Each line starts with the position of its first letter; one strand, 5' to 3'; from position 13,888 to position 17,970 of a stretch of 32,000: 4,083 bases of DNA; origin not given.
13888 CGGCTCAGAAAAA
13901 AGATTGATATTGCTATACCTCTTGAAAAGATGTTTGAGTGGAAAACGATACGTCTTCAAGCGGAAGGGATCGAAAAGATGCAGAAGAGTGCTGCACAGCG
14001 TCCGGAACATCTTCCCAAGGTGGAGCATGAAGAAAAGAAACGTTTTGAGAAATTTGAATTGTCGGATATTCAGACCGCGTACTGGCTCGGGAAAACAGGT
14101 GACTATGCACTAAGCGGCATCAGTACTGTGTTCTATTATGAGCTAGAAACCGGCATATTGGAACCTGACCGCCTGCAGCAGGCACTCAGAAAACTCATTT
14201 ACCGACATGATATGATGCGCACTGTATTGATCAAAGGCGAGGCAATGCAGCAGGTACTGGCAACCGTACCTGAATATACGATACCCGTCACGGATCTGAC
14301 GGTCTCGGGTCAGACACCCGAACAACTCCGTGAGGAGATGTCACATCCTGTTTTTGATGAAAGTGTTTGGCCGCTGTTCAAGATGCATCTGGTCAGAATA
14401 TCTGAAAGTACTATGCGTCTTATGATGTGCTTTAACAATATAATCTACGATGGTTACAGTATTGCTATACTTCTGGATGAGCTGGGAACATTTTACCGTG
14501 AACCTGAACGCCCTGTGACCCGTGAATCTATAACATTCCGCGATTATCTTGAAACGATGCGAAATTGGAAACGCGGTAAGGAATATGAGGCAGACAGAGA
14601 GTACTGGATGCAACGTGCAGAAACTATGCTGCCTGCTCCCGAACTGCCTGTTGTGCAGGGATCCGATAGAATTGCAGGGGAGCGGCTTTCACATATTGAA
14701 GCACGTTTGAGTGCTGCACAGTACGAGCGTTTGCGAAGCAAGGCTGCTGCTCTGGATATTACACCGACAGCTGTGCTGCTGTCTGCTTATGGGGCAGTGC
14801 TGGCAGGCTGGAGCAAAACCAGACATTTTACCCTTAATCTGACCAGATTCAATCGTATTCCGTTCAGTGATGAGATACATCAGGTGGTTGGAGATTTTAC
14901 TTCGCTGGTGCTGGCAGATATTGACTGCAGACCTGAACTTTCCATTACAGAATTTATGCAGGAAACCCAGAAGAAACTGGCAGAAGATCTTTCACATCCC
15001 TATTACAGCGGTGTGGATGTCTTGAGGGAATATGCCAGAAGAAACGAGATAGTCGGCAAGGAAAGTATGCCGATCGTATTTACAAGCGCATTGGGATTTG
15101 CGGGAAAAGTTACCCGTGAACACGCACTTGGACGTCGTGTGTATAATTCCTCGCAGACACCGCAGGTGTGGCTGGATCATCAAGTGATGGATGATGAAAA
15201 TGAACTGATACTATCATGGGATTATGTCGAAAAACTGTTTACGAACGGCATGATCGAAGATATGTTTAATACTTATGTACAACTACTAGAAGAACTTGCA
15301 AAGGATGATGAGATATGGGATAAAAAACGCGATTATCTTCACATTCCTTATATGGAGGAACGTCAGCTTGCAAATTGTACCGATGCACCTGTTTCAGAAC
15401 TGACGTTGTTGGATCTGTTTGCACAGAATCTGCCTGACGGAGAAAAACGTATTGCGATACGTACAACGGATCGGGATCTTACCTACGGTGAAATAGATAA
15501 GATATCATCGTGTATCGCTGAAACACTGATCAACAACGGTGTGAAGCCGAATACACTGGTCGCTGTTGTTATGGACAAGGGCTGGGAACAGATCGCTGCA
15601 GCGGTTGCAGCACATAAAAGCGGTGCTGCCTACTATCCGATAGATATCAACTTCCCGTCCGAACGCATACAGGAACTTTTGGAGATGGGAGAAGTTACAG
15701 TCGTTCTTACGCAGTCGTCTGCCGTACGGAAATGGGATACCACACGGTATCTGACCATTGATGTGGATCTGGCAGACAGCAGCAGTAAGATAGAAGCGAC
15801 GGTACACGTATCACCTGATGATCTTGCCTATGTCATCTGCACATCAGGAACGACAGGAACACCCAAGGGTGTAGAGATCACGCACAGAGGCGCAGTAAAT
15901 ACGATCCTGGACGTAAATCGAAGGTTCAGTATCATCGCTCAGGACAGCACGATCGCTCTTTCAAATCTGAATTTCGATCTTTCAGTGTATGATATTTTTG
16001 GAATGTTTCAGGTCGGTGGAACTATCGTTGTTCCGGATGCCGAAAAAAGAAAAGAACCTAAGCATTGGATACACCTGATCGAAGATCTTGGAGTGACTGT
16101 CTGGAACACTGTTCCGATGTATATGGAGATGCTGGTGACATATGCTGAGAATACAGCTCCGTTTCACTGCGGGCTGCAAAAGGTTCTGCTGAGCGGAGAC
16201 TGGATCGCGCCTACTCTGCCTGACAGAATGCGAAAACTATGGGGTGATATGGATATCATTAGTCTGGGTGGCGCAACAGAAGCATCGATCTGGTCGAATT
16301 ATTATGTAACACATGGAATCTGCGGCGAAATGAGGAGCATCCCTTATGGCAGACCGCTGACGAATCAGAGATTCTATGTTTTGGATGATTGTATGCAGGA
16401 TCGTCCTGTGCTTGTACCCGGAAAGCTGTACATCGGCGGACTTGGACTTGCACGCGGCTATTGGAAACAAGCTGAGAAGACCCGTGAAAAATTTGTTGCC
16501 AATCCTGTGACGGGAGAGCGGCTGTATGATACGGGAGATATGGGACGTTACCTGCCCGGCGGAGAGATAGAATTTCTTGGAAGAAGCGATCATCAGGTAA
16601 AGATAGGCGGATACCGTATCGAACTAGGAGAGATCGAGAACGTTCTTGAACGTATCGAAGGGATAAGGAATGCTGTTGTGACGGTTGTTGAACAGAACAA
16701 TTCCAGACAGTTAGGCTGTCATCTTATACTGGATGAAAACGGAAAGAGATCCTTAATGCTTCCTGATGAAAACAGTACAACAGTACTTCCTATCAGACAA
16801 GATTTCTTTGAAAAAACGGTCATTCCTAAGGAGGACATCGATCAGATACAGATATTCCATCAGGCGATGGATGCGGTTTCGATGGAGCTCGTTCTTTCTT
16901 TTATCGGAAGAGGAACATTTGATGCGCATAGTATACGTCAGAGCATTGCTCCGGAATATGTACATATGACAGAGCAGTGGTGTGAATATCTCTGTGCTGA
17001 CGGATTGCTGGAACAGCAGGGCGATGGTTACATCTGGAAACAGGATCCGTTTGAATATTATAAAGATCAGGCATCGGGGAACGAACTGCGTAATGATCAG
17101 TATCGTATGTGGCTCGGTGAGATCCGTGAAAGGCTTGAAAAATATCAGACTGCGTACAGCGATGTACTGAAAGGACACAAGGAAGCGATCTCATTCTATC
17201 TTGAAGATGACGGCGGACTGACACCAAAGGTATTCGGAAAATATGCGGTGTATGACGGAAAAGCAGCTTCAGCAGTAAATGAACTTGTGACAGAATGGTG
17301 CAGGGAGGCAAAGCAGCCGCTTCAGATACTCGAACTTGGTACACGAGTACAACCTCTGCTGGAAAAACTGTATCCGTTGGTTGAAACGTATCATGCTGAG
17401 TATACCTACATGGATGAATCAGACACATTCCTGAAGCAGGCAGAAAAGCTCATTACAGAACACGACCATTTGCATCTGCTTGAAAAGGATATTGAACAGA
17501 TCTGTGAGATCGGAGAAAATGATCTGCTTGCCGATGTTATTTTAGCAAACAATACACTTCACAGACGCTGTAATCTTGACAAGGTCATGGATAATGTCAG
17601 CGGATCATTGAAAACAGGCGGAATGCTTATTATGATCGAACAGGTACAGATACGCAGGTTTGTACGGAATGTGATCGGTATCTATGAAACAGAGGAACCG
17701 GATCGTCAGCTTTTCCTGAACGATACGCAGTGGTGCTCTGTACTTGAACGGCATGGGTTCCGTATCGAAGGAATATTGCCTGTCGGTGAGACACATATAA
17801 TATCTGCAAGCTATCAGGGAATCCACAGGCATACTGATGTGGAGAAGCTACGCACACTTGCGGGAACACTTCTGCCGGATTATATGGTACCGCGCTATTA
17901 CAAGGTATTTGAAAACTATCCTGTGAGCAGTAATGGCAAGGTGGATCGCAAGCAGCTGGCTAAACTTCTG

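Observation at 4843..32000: Yersiniabactin/pyochelin-like aryl-bis-thiazoline NRPS front end fused to a divergent AT-less PKS/NRPS back end, in a probable cellulosomal anaerobe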

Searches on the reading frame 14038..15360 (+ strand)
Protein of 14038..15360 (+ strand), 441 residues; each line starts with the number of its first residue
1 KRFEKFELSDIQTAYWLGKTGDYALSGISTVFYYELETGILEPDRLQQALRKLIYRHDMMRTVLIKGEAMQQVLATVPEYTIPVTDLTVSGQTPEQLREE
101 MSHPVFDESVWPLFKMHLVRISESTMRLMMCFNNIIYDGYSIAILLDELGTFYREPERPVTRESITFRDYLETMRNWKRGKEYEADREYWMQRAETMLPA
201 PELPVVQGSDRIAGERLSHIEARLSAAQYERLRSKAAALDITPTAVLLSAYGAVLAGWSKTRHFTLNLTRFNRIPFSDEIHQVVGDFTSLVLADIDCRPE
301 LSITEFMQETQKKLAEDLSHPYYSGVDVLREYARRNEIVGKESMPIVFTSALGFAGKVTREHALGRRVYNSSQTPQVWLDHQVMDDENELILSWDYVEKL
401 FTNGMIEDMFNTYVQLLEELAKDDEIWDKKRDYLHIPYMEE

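Call 59: search_solved_structures(query=window:14038-15360:+, max_evalue=1e-10, show_alignments=0)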
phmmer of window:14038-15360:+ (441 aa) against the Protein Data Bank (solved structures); distinct sequences matched with E-value up to 1e-10: 19.
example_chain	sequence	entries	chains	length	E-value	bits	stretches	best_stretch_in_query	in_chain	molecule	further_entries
5t3e_A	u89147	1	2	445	4.5e-87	295.8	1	4-426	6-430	Bacillamide synthetase heterocyclization domain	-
7ly7_A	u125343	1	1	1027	4.3e-86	292.6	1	4-426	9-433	BmdB, Bacillamide NRPS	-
7ly4_E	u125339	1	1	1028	4.3e-86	292.6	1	4-426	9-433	BmdB, bacillamide NRPS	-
7jtj_A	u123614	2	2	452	4.9e-85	289.1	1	2-427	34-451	Irp2 protein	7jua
5t7z_A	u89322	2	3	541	2e-74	254.2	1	2-427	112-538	EpoB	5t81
7emy_A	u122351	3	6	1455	2.2e-57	198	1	2-437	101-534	Dihydroaeruginoic acid synthetase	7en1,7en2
6lta_A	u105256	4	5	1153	2.6e-56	194.5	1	5-424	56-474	Nonribosomal peptide synthetase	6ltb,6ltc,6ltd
7ry6_A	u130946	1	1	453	2.5e-55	191.2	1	5-430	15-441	HMWP2 nonribosomal peptide synthetase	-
2jgp_A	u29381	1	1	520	3.6e-18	68.8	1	37-414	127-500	TYROCIDINE SYNTHETASE 3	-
9lcq_A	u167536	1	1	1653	1.2e-16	63.8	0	40-290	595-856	PvdL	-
9up2_A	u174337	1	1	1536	1.9e-16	63.1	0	40-290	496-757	PvdL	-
9lcp_A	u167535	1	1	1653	2.4e-16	62.8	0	40-290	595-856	PvdL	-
9lco_A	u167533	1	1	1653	2.4e-16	62.8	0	40-290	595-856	PvdL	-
8xjz_C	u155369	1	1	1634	8.4e-15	57.7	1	38-275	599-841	Peptide synthetase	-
6oyf_A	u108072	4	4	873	4.1e-13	52.2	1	39-320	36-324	Txo1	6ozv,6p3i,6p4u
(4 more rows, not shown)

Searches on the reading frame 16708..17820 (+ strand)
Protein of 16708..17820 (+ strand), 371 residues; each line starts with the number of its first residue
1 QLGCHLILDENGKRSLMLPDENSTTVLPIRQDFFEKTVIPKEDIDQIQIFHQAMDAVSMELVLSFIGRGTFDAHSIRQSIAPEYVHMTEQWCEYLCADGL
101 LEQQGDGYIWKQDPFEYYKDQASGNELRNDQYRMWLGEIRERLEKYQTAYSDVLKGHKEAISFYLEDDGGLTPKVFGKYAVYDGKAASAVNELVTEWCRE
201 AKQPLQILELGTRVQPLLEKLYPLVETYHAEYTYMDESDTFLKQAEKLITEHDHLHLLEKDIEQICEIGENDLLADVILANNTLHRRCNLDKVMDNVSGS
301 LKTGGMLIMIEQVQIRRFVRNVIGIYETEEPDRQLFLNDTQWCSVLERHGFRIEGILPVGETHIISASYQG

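Call 60: search_solved_structures(query=window:16708-17820:+, max_evalue=0.01, show_alignments=1)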
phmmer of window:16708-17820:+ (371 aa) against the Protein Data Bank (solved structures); distinct sequences matched with E-value up to 0.01: 6.
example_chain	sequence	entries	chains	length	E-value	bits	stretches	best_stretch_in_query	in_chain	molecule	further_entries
5thy_A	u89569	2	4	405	5e-09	38.8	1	70-359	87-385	CurJ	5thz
6d6y_A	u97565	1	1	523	1.9e-07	33.7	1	200-360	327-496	AprA Methyltransferase 2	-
6kjg_A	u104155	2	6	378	5.7e-07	32.1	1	152-351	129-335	Dual-functional monooxygenase/methyltransferase psoF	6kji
7cpx_A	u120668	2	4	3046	6.6e-06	28.6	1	165-351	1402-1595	Lovastatin nonaketide synthase, polyketide synthase component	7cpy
5mpt_A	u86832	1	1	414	9.3e-06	28.1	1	185-351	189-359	Citrinin polyketide synthase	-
6cca_A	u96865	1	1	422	0.0021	20.4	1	205-353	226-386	DisA protein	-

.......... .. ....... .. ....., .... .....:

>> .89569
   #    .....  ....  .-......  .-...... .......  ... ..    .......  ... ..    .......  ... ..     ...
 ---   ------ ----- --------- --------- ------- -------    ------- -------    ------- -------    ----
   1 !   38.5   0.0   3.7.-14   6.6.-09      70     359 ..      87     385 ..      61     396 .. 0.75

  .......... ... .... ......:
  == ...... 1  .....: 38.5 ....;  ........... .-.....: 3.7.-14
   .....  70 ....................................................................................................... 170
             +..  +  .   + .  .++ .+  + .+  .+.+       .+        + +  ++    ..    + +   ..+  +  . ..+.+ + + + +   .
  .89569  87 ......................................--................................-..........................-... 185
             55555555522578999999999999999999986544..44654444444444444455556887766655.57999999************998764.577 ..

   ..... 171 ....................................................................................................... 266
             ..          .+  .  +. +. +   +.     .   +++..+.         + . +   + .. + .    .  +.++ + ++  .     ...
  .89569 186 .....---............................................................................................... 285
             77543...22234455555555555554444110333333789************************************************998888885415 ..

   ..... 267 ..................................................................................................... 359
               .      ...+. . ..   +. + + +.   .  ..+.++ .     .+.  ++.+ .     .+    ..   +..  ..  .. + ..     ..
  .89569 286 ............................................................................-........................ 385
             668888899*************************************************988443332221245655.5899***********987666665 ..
